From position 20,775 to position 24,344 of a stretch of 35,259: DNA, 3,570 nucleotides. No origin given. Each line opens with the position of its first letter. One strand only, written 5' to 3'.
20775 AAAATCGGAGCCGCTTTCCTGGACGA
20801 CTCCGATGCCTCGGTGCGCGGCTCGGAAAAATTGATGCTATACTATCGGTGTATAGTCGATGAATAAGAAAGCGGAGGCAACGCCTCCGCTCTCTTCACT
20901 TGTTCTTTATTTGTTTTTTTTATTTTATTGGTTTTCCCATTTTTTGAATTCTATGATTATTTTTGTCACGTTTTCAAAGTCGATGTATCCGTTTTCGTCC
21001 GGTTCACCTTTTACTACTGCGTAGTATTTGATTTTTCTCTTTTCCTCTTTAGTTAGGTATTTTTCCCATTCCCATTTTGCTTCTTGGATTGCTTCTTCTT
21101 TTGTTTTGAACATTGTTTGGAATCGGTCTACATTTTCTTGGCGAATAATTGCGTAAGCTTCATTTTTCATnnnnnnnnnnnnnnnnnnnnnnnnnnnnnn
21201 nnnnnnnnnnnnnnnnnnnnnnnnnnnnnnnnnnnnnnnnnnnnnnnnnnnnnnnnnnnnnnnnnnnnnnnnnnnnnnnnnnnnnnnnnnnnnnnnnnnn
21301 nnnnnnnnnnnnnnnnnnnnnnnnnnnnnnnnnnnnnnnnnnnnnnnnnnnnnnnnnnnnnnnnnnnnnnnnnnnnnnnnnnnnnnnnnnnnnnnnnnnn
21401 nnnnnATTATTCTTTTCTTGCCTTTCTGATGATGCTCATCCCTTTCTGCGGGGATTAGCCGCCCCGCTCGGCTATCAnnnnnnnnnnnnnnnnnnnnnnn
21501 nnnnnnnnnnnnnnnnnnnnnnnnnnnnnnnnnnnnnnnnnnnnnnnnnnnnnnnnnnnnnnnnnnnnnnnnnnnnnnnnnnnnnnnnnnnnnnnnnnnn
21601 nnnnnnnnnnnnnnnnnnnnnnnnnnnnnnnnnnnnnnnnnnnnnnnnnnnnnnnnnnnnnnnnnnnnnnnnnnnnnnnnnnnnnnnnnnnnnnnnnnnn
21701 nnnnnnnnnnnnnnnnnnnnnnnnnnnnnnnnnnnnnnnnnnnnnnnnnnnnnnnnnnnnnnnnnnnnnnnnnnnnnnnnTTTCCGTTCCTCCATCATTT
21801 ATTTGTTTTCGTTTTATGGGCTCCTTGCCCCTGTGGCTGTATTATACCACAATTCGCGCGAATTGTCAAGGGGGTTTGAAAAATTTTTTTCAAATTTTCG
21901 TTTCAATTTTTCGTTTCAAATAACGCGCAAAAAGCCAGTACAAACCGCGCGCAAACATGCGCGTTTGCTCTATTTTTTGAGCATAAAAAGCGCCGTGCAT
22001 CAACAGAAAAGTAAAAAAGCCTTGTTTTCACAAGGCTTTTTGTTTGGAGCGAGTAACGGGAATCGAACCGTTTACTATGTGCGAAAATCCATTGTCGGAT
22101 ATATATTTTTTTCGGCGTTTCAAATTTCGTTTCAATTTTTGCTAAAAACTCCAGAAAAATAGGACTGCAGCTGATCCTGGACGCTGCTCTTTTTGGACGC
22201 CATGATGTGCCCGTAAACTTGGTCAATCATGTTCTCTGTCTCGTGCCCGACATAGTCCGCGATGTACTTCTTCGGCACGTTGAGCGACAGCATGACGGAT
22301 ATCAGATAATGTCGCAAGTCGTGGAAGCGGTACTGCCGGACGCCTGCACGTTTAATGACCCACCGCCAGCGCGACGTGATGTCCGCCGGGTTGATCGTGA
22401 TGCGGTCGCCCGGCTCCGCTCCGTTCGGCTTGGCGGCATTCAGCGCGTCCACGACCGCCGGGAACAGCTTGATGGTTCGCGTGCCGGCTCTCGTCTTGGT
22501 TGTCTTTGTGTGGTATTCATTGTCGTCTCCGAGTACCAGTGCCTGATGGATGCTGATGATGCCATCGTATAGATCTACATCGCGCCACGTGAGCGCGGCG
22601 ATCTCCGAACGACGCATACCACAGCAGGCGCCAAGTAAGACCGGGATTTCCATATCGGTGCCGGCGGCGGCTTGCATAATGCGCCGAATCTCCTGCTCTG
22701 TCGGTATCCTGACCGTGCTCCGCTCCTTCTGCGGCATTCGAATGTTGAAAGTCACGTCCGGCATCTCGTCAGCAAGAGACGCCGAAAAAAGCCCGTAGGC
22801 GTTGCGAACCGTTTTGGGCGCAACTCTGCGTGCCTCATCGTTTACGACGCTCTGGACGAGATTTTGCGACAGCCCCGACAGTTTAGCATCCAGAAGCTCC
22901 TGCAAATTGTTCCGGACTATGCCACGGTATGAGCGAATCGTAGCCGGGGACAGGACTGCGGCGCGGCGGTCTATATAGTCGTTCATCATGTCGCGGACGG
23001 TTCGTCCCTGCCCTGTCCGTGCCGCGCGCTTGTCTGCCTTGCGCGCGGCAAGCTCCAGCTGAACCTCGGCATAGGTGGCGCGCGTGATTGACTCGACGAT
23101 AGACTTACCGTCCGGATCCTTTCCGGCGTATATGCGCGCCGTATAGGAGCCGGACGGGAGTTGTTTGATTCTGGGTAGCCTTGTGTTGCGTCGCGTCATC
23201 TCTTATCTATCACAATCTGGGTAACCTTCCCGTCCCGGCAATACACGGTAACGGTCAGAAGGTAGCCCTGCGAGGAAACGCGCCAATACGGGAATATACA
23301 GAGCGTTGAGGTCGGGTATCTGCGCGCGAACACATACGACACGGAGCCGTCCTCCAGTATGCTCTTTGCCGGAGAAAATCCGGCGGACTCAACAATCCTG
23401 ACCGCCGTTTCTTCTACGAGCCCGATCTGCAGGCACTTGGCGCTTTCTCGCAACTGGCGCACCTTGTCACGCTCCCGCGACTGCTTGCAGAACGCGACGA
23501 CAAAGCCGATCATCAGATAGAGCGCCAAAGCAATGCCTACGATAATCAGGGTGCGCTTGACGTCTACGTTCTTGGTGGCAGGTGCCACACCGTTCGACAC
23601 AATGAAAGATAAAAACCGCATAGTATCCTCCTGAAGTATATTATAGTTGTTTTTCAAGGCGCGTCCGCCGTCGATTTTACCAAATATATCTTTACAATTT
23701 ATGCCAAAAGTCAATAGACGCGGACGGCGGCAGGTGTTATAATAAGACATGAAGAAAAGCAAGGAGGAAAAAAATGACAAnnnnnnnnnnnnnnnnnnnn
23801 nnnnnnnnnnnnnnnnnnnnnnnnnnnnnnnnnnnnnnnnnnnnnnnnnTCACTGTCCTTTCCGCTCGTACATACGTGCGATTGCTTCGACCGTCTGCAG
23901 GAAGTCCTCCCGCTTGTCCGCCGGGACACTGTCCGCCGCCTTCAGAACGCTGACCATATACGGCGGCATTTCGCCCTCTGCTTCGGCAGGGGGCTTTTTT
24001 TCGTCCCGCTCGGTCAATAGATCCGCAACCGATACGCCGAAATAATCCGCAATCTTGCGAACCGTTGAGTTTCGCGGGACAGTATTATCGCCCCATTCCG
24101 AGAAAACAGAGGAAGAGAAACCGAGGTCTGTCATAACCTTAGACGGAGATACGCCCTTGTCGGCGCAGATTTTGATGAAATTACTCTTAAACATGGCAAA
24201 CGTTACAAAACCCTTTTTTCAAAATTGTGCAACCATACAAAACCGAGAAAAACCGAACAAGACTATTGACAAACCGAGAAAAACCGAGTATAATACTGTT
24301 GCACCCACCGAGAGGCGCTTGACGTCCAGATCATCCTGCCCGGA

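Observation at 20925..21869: attP-proximal three-gene operon under a perfect consensus promoter with an 18-bp palindromic operator: candidate tripartite toxin-antitoxin or defence moron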

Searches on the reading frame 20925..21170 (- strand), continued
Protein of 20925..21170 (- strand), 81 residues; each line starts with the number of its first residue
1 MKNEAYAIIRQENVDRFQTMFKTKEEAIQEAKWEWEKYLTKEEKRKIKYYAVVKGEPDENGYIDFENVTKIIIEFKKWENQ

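Call 89: list_cluster_members(proteins=[L014:72-1244:+, L014:1433-2935:-, L014:3233-3499:-])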
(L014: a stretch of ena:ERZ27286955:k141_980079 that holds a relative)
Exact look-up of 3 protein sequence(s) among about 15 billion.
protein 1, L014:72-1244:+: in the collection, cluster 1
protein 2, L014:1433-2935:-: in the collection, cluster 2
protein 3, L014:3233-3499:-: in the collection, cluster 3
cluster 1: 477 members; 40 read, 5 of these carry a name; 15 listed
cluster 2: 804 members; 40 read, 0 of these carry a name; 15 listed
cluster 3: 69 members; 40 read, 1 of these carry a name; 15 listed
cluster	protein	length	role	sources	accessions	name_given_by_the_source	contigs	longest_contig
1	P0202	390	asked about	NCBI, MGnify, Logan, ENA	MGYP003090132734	FL=1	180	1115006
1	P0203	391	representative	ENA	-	-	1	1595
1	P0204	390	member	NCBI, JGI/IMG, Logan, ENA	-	predicted dehydrogenase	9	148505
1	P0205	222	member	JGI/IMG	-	predicted dehydrogenase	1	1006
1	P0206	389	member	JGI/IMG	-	predicted dehydrogenase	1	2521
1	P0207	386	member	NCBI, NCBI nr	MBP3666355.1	MAG: Gfo/Idh/MocA family oxidoreductase [Clostridia bacterium] | Gfo/Idh/MocA family oxidoreductase [Clostridia bacterium]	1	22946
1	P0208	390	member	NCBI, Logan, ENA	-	-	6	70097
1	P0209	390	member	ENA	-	-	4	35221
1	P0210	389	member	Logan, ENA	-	-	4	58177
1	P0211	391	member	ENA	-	-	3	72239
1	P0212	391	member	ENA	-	-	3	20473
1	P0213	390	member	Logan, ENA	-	-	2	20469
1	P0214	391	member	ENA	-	-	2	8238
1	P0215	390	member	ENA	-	-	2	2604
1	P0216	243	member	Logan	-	-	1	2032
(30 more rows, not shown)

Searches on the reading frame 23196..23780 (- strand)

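Call 6: search_protein_families(library=pfam, proteins=[window:23196-23780:-], max_evalue=1)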
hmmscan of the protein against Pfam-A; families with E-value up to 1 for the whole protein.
window:23196-23780:- (194 aa): 1 family
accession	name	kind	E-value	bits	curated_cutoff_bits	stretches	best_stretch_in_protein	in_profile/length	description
PF13807.11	GNVR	-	0.097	13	27.7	1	61-100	44-81/82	G-rich domain on putative tyrosine kinase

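Call 7: search_protein_families(library=phrogs, proteins=[window:23196-23780:-], max_evalue=1)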
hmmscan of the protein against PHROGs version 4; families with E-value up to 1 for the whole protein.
window:23196-23780:- (194 aa): 1 family
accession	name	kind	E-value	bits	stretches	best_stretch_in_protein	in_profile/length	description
phrog_16753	-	unknown function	0.017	16.6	0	50-109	25-80/97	-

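Call 8: search_protein_families(library=padloc, proteins=[window:23196-23780:-], max_evalue=1)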
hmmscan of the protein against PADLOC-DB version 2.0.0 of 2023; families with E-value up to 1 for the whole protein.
window:23196-23780:- (194 aa): 0 families

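Call 9: search_protein_families(library=ncbifam, proteins=[window:23196-23780:-], max_evalue=1)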
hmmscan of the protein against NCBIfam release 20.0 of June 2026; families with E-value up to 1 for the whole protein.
window:23196-23780:- (194 aa): 0 families

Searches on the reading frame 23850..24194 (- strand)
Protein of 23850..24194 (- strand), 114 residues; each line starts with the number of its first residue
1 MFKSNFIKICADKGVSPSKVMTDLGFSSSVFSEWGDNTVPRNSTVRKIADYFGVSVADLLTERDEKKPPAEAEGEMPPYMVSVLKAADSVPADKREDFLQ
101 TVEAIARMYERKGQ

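Call 6: search_protein_families(library=pfam, proteins=[window:23850-24194:-], max_evalue=1)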
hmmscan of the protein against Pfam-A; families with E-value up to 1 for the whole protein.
window:23850-24194:- (114 aa): 7 families
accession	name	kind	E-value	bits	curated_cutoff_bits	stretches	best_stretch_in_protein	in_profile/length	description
PF13443.12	HTH_26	-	2.6e-08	34.4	22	1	8-61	4-59/63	Cro/C1-type HTH DNA-binding domain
PF13560.12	HTH_31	-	0.015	16.1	27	1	13-58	13-60/64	Helix-turn-helix domain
PF13384.12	HTH_23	-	0.024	14.9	24.6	0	10-34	14-37/50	Homeodomain-like domain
PF12844.13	HTH_19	-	0.15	12.4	30.2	1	24-62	22-61/64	Helix-turn-helix domain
PF00286.25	Flexi_CP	-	0.15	12.4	27.5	1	5-71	33-97/138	Viral coat protein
PF04967.18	HTH_10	-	0.22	11.8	23.1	1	39-59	20-40/53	HTH DNA binding domain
PF01381.28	HTH_3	-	0.25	11.8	23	1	39-59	35-55/55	Helix-turn-helix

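Call 7: search_protein_families(library=phrogs, proteins=[window:23850-24194:-], max_evalue=1)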
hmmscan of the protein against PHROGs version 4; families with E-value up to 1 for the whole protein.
window:23850-24194:- (114 aa): 15 families
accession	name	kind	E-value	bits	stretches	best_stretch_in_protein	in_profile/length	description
phrog_8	-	transcription regulation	5.4e-11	43.5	1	1-93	76-151/346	transcriptional regulator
phrog_2967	-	transcription regulation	9e-07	29.7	1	8-71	17-78/225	transcriptional regulator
phrog_4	-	transcription regulation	1.7e-06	28.3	1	5-84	139-217/400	transcriptional repressor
phrog_2328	-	transcription regulation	5.9e-05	23.9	1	13-72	27-88/128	transcriptional repressor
phrog_7241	-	transcription regulation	0.0015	19.5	1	14-60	74-121/122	transcriptional regulator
phrog_3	-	transcription regulation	0.0035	18.2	1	2-98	89-181/430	transcriptional repressor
phrog_5823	-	transcription regulation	0.0042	17.3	1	33-95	40-99/404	transcriptional regulator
phrog_1702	-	transcription regulation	0.0045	17.9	1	28-66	42-82/87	transcriptional repressor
phrog_18248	-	transcription regulation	0.019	15.1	1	8-59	9-59/264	transcriptional regulator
phrog_18028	-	unknown function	0.037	15.4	1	13-64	30-78/86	-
phrog_1994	-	DNA, RNA and nucleotide metabolism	0.086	13.8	1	8-63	6-62/170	DNA binding protein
phrog_3037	-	transcription regulation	0.096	13.5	1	16-72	30-87/189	transcriptional repressor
phrog_38620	-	transcription regulation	0.12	13.2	1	1-62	1-64/174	transcriptional regulator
phrog_2439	-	transcription regulation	0.18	11.7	1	8-67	14-74/367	transcriptional regulator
phrog_5531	-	unknown function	0.19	13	1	43-58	46-61/71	-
